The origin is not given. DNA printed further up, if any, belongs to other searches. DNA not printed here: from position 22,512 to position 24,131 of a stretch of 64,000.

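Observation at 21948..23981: Unassigned dihaem c-type cytochrome co-transcribed with a NapC/NirT tetrahaem quinol dehydrogenase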

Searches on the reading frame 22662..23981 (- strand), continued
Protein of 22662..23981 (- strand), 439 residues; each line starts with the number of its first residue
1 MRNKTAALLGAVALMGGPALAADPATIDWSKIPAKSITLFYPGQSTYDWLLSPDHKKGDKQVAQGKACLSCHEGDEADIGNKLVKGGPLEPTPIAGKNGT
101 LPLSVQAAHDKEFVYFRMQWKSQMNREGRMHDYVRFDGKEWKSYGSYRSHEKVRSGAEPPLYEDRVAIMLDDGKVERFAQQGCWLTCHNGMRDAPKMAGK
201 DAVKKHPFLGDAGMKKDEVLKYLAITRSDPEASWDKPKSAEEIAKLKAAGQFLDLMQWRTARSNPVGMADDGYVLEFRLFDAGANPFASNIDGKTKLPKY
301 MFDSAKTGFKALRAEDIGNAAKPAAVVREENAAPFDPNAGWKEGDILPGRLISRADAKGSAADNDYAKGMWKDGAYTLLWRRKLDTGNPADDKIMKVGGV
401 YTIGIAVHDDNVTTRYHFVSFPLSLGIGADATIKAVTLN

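Call 90: find_related_loci(query=A2, collection=metagenome_contigs, flank=5000)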
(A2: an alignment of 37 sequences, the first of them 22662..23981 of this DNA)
Query A2 (439 aa) in metagenome_contigs; peptide patterns used: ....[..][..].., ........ (x = any residue, [..] = any of these).
600 stretches matched a pattern (row limit reached: there are more); 487 encode a relative of the query (tblastn E <= 1e-3); the best 80 are kept; 80 distinct loci.
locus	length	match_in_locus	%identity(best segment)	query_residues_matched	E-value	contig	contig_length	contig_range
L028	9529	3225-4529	87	5-439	0e+0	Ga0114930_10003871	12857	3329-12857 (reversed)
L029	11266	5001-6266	86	18-439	0e+0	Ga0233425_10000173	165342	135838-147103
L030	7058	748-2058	73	2-438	0e+0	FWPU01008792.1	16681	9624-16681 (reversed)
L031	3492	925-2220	75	7-438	0e+0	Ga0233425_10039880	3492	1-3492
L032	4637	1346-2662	72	1-438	0e+0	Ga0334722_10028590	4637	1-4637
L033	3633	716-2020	70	4-438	0e+0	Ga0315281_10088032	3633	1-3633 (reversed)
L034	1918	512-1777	72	13-437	0e+0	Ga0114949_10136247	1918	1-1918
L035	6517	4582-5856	73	13-438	0e+0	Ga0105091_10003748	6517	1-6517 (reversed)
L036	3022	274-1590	70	1-438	0e+0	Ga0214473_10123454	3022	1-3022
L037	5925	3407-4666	73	18-438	0e+0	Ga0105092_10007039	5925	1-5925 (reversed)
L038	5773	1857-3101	73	21-438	0e+0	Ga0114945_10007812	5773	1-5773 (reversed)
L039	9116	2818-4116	68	5-438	0e+0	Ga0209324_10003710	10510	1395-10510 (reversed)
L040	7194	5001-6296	70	6-438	0e+0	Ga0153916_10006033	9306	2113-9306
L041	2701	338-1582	72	23-438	0e+0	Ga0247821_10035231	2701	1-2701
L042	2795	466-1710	72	23-438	0e+0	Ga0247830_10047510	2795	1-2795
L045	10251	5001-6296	71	6-438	0e+0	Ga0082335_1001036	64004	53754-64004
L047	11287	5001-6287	69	11-438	0e+0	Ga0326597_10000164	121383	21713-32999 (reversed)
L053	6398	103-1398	68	5-438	0e+0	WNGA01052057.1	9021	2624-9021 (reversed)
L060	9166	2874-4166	68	4-438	0e+0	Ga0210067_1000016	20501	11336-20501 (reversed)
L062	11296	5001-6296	68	5-438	0e+0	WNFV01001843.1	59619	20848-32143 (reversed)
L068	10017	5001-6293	63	6-439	0e+0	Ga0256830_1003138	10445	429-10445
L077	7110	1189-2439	63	15-435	0e+0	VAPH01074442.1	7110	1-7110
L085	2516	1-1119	70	65-438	0e+0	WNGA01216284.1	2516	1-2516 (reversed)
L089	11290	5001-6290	59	5-438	4e-178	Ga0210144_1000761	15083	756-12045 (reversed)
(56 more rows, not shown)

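Call 94: search_protein_families(library=pfam, proteins=[L053:1454-2698:+, L060:4188-5390:+, L060:5551-7425:+, L068:6394-7077:+, L040:2941-4563:+, L040:1513-2871:+, L047:3017-4624:+, L045:3840-4538:+, L062:3851-4804:+, L077:343-1074:+], max_evalue=0.0001)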
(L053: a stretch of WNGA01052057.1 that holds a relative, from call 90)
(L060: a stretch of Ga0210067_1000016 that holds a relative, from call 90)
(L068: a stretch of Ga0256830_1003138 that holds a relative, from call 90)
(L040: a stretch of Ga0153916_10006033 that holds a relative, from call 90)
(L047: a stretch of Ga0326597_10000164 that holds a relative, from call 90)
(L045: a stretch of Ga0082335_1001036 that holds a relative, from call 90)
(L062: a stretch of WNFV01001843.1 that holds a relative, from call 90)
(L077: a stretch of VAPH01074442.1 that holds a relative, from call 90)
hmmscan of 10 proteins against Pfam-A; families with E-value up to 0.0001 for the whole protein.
L053:1454-2698:+ (414 aa): 3 families
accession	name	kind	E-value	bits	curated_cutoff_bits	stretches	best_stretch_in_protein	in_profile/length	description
PF00034.26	Cytochrom_C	-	2.5e-23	83.6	21.3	2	77-131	1-55/90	Cytochrome c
PF13442.11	Cytochrome_CBB3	-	3.6e-19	69.3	27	2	268-333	10-67/68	Cytochrome C oxidase, cbb3-type, subunit III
PF09086.16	DUF1924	-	6.5e-05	23.7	22.5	0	69-96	13-37/96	Domain of unknown function (DUF1924)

L060:4188-5390:+ (400 aa): 1 family
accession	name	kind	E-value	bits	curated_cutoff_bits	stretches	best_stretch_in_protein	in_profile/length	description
PF01042.26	Ribonuc_L-PSP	-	1.3e-35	122.5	27.3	1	282-396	1-118/121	Endoribonuclease L-PSP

L060:5551-7425:+ (624 aa): 6 families
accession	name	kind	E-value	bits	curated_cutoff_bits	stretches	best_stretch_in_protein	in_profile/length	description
PF00270.35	DEAD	-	3.4e-22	79.4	26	1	205-367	2-164/167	DEAD/DEAH box helicase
PF00271.37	Helicase_C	-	3.2e-20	72.9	23.5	1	412-518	13-108/110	Helicase conserved C-terminal domain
PF19833.4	RecG_dom3_C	-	5.2e-11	42.9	26.8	1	548-606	2-61/87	ATP-dependent DNA helicase RecG, domain 3, C-terminal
PF04851.21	ResIII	-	3.6e-07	30.7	22.5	1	202-362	3-162/164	Type III restriction enzyme, res subunit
PF22590.2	Cas3-like_C_2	-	1.3e-05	25.8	27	1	431-519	11-104/106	CRISPR-associated nuclease/helicase Cas3, C-terminal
PF00176.29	SNF2-rel_dom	-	4.5e-05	23.1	24.9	1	223-367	17-168/290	SNF2-related domain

L068:6394-7077:+ (227 aa): 3 families
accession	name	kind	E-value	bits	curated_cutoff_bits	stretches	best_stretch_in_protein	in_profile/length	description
PF03264.19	Cytochrom_NNT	-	4.5e-22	79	24.1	1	105-212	66-172/174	NapC/NirT cytochrome c family, N-terminal region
PF14522.11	Cytochrome_C7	-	3.7e-07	30.3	24.8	1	167-212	13-56/67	Cytochrome c7 and related cytochrome c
PF22113.1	Mtrc-MtrF_II-IV_dom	-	1.3e-05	25.2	30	0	169-206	8-37/176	Outer membrane cytochrome MtrC/MtrF-like, domains II/IV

L040:2941-4563:+ (540 aa): 6 families
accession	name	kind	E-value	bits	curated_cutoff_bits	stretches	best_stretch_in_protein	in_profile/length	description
PF02518.31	HATPase_c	-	6.2e-23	81.8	26.4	1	279-400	2-110/111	Histidine kinase-, DNA gyrase B-, and HSP90-like ATPase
PF00072.30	Response_reg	-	5.3e-17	62.4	30.2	1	422-534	1-111/111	Response regulator receiver domain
PF00989.32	PAS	-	1.1e-11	45.1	22.6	1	42-107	2-67/113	PAS fold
PF08447.18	PAS_3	-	4.3e-11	43.4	25.6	1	67-145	5-83/89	PAS fold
PF08448.16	PAS_4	-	3.1e-10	40.7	23.1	1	48-157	2-109/110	PAS fold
PF00512.31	HisKA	-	4.3e-07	30.3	26.9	1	173-235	3-64/66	His Kinase A (phospho-acceptor) domain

L040:1513-2871:+ (452 aa): 1 family
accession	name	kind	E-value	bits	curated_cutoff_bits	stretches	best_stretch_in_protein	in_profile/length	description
PF01757.29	Acyl_transf_3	-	1.1e-32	113.9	31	1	71-426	2-320/326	Acyltransferase domain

L047:3017-4624:+ (535 aa): 3 families
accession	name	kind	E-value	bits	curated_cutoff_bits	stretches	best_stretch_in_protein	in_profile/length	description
PF02826.25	2-Hacid_dh_C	-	2.8e-52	177.1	25.1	1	352-512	16-178/178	D-isomer specific 2-hydroxyacid dehydrogenase, NAD binding domain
PF00389.36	2-Hacid_dh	-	1.7e-10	41.1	24.6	1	247-330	32-103/134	D-isomer specific 2-hydroxyacid dehydrogenase, catalytic domain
PF03446.21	NAD_binding_2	-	1.9e-05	25.2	21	1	373-475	2-107/161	NAD binding domain of 6-phosphogluconate dehydrogenase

L045:3840-4538:+ (232 aa): 1 family
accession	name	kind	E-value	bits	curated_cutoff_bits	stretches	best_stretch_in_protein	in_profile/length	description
PF06242.16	TrcR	-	3.9e-64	215.3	22.2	1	35-174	1-138/139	Transcriptional cell cycle regulator TrcR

L062:3851-4804:+ (317 aa): 5 families
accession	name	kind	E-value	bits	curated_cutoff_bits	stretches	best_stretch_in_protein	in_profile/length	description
PF01370.27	Epimerase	-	5.9e-13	49.2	20.9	1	8-205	1-227/240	NAD dependent epimerase/dehydratase family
PF04321.23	RmlD_sub_bind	-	3.1e-12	46.6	27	1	8-207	3-201/287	RmlD substrate binding domain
PF13460.12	NAD_binding_10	-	7e-11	42.8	27.2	1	12-134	1-113/184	NAD(P)H-binding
PF01073.25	3Beta_HSD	-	7.6e-10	38.7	22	1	10-121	2-118/280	3-beta hydroxysteroid dehydrogenase/isomerase family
PF05368.20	NmrA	-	3.5e-05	24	27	1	6-120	3-107/298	NmrA-like family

L077:343-1074:+ (243 aa): 4 families
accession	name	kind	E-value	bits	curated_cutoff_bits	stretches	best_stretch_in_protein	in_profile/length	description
PF13649.12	Methyltransf_25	-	3.5e-09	37.7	27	1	70-165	2-96/97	Methyltransferase domain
PF01209.24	Ubie_methyltran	-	8.6e-08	32.3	20.1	1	45-173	27-154/233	ubiE/COQ5 methyltransferase family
PF08241.18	Methyltransf_11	-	1.4e-07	32.5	21.2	1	71-170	2-95/95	Methyltransferase domain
PF08242.18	Methyltransf_12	-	7.4e-06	27.1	30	1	71-168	2-98/98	Methyltransferase domain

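Call 98: find_encoding_contigs(protein=P0286, flank=9000, max_places=2)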
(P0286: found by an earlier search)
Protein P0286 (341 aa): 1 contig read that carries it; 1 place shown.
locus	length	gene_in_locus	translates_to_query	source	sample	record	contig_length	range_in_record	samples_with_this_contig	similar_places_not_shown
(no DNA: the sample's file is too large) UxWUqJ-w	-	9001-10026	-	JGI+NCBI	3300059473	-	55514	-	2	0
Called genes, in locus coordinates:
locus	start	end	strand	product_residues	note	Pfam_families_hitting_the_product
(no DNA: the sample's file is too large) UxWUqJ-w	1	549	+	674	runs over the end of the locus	PF00672:HAMP (weak), PF00015:MCPsignal, PF07238:PilZ (weak)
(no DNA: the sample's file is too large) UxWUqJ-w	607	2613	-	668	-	PF05170:AsmA, PF05359:DUF748, PF13116:YhdP (faint), PF05170:AsmA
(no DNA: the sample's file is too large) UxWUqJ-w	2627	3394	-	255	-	PF13852:DUF4197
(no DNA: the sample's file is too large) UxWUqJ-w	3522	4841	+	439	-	PF00115:COX1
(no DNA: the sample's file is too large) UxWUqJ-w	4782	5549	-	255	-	PF00027:cNMP_binding, PF13545:HTH_Crp_2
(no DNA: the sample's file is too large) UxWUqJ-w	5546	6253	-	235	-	PF00027:cNMP_binding, PF13545:HTH_Crp_2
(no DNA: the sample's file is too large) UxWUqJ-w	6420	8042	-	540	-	PF13442:Cytochrome_CBB3, PF00034:Cytochrom_C (faint), PF02239:Cytochrom_D1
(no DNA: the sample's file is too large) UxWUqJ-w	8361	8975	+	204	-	PF03264:Cytochrom_NNT, PF02085:Cytochrom_CIII (faint), PF14522:Cytochrome_C7 (faint), PF14537:Cytochrom_c3_2 (faint)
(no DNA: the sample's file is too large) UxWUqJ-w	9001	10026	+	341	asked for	PF09459:EB_dh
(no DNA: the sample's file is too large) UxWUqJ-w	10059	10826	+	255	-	PF00590:TP_methylase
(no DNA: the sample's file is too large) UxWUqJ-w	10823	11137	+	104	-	PF13442:Cytochrome_CBB3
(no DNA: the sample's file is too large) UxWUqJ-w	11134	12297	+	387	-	PF02239:Cytochrom_D1, PF10282:Lactonase (faint), PF25174:Beta-prop_THOC3 (faint)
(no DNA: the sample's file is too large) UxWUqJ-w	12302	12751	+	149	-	PF13404:HTH_AsnC-type, PF22451:NirdL-like_HTH, PF17805:AsnC_trans_reg2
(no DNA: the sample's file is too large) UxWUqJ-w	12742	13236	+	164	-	PF22451:NirdL-like_HTH, PF17805:AsnC_trans_reg2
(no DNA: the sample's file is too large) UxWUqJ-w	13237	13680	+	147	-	PF13404:HTH_AsnC-type, PF22451:NirdL-like_HTH, PF17805:AsnC_trans_reg2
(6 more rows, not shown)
